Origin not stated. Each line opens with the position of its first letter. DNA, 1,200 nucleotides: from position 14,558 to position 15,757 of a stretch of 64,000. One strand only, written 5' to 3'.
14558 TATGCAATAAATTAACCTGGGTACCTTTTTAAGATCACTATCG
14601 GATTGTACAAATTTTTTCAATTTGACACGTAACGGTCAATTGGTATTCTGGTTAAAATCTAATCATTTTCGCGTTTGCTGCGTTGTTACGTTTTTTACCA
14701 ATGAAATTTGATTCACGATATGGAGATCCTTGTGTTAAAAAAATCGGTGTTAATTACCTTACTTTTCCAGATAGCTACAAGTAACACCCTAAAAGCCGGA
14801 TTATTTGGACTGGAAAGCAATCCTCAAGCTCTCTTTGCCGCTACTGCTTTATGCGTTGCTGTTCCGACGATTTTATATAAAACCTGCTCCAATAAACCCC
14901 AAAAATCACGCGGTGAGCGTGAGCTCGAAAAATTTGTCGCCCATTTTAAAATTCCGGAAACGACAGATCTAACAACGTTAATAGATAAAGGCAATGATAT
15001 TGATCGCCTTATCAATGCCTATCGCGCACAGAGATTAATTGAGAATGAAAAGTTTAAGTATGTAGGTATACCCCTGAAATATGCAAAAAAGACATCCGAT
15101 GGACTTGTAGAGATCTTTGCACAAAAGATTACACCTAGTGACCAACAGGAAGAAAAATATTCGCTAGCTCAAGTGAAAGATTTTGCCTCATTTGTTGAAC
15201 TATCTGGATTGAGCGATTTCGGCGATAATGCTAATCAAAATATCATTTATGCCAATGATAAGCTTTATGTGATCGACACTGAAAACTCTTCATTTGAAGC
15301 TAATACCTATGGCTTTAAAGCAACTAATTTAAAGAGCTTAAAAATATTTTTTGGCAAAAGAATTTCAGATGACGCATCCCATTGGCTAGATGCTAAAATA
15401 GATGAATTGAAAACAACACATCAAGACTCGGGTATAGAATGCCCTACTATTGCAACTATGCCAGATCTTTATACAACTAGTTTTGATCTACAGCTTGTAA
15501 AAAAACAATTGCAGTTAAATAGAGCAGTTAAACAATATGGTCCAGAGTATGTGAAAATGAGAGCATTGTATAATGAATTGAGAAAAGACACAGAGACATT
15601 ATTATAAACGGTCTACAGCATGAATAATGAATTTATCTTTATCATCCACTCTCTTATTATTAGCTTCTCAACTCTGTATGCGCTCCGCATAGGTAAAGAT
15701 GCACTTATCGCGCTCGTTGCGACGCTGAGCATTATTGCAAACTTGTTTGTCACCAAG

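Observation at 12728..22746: Dispersed secreted proteins sharing a C-terminal 'G-F-x-x-G-A ... F-V-W-W-K' hydrophobic anchor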

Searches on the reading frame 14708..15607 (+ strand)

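Call 4: search_protein_families(library=ncbifam, proteins=[window:14708-15607:+], max_evalue=1)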
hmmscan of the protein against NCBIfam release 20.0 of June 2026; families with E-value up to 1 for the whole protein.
window:14708-15607:+ (299 aa): 1 family
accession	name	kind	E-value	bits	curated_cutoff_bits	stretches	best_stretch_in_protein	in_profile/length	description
TIGR02344.1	chap_CCT_gamma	equivalog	0.084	11.4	553.45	1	63-142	181-261/526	T-complex protein 1 subunit gamma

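Call 5: search_protein_families(library=pfam, proteins=[window:14708-15607:+], max_evalue=1)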
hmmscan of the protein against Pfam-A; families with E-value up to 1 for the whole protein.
window:14708-15607:+ (299 aa): 0 families
